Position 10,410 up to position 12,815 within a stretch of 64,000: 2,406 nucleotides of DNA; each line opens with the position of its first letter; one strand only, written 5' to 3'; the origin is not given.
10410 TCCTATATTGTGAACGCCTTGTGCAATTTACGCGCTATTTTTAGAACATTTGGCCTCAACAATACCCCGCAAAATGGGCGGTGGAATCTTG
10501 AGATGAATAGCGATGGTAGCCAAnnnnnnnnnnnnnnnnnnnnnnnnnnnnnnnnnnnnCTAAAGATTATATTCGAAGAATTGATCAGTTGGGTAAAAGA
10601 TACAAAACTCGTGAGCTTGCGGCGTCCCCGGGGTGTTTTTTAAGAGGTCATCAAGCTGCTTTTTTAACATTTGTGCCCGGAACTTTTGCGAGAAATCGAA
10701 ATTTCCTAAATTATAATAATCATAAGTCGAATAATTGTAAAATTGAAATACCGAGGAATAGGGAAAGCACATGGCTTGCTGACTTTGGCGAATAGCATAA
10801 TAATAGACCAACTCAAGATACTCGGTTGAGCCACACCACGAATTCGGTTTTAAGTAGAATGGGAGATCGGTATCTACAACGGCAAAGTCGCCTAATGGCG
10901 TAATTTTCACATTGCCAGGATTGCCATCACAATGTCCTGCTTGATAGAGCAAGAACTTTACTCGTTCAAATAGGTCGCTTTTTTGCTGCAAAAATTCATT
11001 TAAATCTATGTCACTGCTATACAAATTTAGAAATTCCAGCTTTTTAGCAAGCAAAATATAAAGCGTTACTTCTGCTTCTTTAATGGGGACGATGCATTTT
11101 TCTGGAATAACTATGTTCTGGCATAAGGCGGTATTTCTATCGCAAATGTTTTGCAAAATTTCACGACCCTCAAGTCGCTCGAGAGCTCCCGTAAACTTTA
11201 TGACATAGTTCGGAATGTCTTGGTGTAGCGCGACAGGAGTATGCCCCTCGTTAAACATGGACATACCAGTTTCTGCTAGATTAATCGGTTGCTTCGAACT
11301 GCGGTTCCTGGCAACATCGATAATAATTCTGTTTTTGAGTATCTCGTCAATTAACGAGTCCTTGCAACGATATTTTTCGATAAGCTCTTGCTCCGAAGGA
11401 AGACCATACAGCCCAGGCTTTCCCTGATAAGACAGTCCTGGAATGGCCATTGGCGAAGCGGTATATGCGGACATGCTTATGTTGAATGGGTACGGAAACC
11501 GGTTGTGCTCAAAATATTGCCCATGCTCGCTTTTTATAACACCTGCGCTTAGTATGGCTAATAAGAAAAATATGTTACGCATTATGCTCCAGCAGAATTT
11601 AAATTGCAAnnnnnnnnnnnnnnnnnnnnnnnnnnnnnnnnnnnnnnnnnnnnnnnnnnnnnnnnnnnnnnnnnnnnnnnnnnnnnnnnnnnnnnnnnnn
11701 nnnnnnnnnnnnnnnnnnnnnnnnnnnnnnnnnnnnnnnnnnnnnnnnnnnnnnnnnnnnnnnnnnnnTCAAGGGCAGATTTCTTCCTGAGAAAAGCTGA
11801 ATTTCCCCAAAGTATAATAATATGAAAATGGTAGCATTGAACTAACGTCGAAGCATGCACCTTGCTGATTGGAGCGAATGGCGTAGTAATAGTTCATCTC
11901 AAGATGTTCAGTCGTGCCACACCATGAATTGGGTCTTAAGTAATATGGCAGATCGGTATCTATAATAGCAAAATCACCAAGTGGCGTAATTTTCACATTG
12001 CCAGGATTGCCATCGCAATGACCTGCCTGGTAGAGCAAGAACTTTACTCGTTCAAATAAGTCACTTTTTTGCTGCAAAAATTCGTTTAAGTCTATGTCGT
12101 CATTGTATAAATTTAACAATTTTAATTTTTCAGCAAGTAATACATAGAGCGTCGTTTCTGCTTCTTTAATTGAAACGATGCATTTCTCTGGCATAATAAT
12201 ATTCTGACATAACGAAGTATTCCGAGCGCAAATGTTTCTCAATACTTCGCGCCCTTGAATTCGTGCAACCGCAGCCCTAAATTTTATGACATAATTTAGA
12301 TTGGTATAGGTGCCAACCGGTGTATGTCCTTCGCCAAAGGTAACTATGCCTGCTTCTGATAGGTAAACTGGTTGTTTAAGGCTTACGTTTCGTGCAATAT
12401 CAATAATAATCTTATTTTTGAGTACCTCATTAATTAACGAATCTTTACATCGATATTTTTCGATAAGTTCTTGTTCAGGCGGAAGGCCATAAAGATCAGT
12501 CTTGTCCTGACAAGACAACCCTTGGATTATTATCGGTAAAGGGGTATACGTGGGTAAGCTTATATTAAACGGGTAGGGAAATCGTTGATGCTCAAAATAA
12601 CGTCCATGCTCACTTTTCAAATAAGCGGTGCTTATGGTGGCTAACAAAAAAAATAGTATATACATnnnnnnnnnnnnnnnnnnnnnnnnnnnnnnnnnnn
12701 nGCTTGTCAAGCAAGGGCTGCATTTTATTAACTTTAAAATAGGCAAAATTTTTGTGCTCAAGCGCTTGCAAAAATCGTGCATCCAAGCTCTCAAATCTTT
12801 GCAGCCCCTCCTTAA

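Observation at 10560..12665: Tandem pair of small secreted proteins with an exact protein-kinase catalytic-loop and Mg-binding Asp spacing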

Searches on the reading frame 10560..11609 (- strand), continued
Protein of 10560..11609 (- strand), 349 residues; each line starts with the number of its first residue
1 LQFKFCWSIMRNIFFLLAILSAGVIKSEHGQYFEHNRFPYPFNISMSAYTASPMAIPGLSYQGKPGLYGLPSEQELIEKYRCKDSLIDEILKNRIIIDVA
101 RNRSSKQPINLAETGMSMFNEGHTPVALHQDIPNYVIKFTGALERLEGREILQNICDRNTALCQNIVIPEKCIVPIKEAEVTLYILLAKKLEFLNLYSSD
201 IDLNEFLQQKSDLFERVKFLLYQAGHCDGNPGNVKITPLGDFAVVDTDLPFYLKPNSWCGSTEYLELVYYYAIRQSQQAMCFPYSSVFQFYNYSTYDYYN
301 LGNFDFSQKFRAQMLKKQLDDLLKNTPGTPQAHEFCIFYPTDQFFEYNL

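Call 44: fold_search(model_id=the predicted structure, library=pdb)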
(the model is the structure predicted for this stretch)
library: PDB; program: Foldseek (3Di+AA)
matches with E <= 10: 1348; with E <= 0.001: 15
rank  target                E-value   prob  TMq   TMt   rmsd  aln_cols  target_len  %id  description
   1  6fdn_A                1.2e-04  1.00  0.25  0.34   9.1       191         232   12  Rio2 structure (released 2019-01-30)
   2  9f81_G                2.1e-04  0.99  0.22  0.26   9.4       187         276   15  Crystal structure of RIOK2 with a covalent compound GCL 47 (released 2025-01-08)
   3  6fdn_B                3.9e-04  1.00  0.25  0.32   8.7       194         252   11  Rio2 structure (released 2019-01-30)
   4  6fdm_B                3.9e-04  0.97  0.24  0.28  15.9       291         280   11  Human Rio2 kinase structure (released 2019-01-30)
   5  4l7f                  4.6e-04  0.99  0.24  0.23   6.7       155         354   13  Co-crystal Structure of JNK1 and AX13587 (released 2013-08-21)
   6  6fdm_C                4.9e-04  0.98  0.25  0.28  16.5       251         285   11  Human Rio2 kinase structure (released 2019-01-30)
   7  7vbt_A                5.6e-04  0.97  0.25  0.28  15.0       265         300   13  Crystal structure of RIOK2 in complex with CQ211 (released 2022-07-06)
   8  6fdm_A                5.9e-04  0.98  0.25  0.28  16.4       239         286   11  Human Rio2 kinase structure (released 2019-01-30)
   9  7vbt_B                6.7e-04  0.99  0.26  0.30  16.3       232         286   10  Crystal structure of RIOK2 in complex with CQ211 (released 2022-07-06)
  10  1zar                  6.7e-04  0.97  0.20  0.24  10.5       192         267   14  Crystal Structure of A.fulgidus Rio2 Kinase Complexed With ADP and Manganese Ions (released 2005-06-21)
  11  6w9e_A                7.5e-04  1.00  0.25  0.27   4.9       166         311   16  Crystal Structure of Human CDK9/cyclinT1 in complex with MC180295 (released 2021-09-01)
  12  6fdm_D                8.0e-04  0.95  0.26  0.29  16.9       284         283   11  Human Rio2 kinase structure (released 2019-01-30)
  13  4ph4                  8.0e-04  0.91  0.25  0.17  16.1       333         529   11  The crystal structure of Human VPS34 in complex with PIK-III (released 2014-10-29)
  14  2zdt                  8.4e-04  0.95  0.21  0.21   8.6       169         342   14  Crystal Structure of human JNK3 complexed with an isoquinolone inhibitor (released 2008-09-23)
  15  6fdo_B                9.0e-04  0.96  0.24  0.28  16.8       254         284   12  Rio2 structure (released 2019-01-30)
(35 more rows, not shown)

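Call 47: find_related_loci(query=P0004, collection=genome_contigs, flank=10000)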
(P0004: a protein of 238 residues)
Query P0004 (238 aa) in genome_contigs; peptide patterns used: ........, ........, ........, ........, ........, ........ (x = any residue, [..] = any of these).
193 stretches matched a pattern; 1 encode a relative of the query (tblastn E <= 1e-3); 1 distinct loci.
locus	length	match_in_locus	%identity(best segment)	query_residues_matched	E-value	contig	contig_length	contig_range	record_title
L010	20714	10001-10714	100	1-238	2e-160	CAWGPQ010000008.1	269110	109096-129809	MAG: uncultured bacterium isolate MFD04492.bin.1.190 genome assembly, contig: contig_43845, whole genome shotgun sequenc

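Call 60: fold_search(model_id=the predicted structure, library=viral)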
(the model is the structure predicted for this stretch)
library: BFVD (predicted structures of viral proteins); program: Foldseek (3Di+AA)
matches with E <= 10: 586; with E <= 0.001: 36
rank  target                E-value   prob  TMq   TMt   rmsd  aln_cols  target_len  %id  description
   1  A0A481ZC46            4.3e-07  1.00  0.32  0.27  16.4       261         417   14  Uncharacterized protein [Pithovirus LCPAC404]
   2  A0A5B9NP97            1.0e-06  1.00  0.27  0.25  14.5       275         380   12  Protein kinase [Klebsiella phage vB_KpnP_NahiliMali]
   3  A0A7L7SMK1            1.9e-06  1.00  0.29  0.22  13.6       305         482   11  (no name in the UniProt tables at hand)
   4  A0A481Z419            1.2e-05  1.00  0.35  0.17  15.6       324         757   13  Uncharacterized protein [Pithovirus LCPAC101]
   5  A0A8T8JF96            3.5e-05  1.00  0.26  0.34  12.4       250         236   15  Protein kinase [Enterobacter phage IME278]
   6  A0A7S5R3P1            4.0e-05  1.00  0.26  0.23   7.8       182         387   18  (no name in the UniProt tables at hand)
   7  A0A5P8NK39            4.2e-05  1.00  0.28  0.24  20.7       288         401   12  Protein kinase [Pantoea phage vB_PagP-SK1]
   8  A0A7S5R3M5            4.5e-05  1.00  0.30  0.41  11.4       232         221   13  (no name in the UniProt tables at hand)
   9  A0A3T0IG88            5.0e-05  1.00  0.25  0.35  11.0       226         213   18  (no name in the UniProt tables at hand)
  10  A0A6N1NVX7            6.8e-05  0.99  0.25  0.16  14.1       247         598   17  Serine/threonine-protein kinase Nek1 [Tupanvirus soda lake]
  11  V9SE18                1.2e-04  0.99  0.26  0.26  17.3       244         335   17  Serine/threonine protein kinase [Tunisvirus fontaine2]
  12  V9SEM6                1.6e-04  1.00  0.27  0.36   5.1       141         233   15  Serine/threonine protein kinase [Tunisvirus fontaine2]
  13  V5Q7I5                1.9e-04  1.00  0.25  0.40   7.1       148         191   13  Uncharacterized protein [Xylella phage Paz]
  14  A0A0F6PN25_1          2.0e-04  0.98  0.26  0.11  17.4       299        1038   13  Pp1a [Bovine nidovirus TCH5]
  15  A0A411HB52            2.0e-04  0.97  0.25  0.27  20.0       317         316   12  Serine/threonine protein kinase [Homarus gammarus nudivirus]
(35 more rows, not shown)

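Call 61: list_cluster_members(proteins=[P0003, P0004, P0005, P0006, P0007, P0008, P0001, P0002])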
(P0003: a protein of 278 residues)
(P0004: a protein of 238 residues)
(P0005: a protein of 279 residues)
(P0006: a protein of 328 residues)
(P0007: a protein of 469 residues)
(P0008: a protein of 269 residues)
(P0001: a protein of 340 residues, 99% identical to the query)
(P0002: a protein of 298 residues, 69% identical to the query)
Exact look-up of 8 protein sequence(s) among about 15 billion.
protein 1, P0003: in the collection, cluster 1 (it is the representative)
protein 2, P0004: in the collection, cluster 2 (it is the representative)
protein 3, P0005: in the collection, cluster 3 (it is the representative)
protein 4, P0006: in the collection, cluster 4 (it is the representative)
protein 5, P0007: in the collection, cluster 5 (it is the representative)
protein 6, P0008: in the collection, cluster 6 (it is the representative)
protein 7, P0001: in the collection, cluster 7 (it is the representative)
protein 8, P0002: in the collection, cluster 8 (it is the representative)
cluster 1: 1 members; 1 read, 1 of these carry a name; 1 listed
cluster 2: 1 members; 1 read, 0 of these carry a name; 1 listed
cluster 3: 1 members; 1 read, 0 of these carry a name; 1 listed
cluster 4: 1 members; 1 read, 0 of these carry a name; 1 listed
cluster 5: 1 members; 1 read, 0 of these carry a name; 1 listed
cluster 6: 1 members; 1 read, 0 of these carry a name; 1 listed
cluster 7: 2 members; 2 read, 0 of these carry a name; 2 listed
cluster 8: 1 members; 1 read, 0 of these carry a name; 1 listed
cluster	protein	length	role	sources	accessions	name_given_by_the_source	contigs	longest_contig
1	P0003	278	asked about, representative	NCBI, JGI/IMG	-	hypothetical protein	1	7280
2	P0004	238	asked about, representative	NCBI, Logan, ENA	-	-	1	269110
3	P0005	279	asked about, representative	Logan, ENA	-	-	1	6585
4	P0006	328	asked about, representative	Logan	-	-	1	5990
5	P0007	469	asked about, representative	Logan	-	-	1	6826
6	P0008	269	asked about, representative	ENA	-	-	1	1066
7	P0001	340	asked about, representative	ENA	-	-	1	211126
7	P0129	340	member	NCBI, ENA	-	-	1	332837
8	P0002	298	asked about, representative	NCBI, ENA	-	-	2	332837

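Call 67: search_dna_similar(query=window:10560-11582:-, collection=plasmids, mode=protein, max_evalue=0.01, max_rows=10)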
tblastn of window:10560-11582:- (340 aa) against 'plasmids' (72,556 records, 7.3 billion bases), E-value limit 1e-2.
No match.

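Call 68: search_dna_similar(query=window:10560-11582:-, collection=phages, mode=protein, max_evalue=0.01, max_rows=10)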
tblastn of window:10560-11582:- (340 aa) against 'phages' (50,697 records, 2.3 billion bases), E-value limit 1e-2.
No match.

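Call 69: search_solved_structures(query=P0008, max_evalue=10, show_alignments=2)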
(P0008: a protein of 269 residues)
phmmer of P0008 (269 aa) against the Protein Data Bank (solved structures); distinct sequences matched with E-value up to 10: 0.

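Call 72: search_protein_families(library=phrogs, alignment_id=A2, max_evalue=1)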
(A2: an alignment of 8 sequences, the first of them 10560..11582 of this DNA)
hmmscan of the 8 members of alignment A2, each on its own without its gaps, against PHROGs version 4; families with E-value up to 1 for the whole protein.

A. member 1, window:10560-11582:- (340 aa): 3 families
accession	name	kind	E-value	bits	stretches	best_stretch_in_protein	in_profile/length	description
phrog_1188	-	unknown function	0.024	15.3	1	122-175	118-172/247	-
phrog_13612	-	unknown function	0.072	12.7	1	122-174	298-351/427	-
phrog_23177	-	unknown function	0.13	13.9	1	259-323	22-83/96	-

B. families by the number of members that match (of 8 scanned): 8 families
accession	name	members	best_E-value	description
phrog_1188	-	1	0.024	-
phrog_13612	-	1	0.072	-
phrog_23177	-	1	0.13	-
phrog_2828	-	1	0.21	serine-threonine kinase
phrog_15752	-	1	0.26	protein kinase; inhibitor of host transcription; positively regulates RNaseIII; negatively on RNaseE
phrog_15974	-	1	0.28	-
phrog_14015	-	1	0.29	-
phrog_9179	-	1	0.3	-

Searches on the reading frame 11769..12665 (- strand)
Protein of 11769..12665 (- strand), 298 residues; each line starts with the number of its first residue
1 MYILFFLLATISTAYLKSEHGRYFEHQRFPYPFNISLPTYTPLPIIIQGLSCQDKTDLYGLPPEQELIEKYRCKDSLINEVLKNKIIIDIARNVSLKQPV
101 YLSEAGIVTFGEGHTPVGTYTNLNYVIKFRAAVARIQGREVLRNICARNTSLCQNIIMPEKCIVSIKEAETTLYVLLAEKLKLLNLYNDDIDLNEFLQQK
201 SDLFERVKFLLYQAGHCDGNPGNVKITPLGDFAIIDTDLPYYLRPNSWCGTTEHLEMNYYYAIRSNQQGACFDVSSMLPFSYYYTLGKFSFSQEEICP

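Call 4: search_protein_families(library=pfam, proteins=[window:11769-12665:-], max_evalue=1)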
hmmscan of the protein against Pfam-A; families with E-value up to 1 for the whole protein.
window:11769-12665:- (298 aa): 1 family
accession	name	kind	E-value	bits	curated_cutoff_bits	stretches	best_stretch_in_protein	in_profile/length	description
PF02671.26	PAH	-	0.1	12.8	21.3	1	181-205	7-32/45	Paired amphipathic helix repeat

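Call 5: search_protein_families(library=ncbifam, proteins=[window:11769-12665:-], max_evalue=1)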
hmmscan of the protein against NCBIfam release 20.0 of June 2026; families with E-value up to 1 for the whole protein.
window:11769-12665:- (298 aa): 0 families
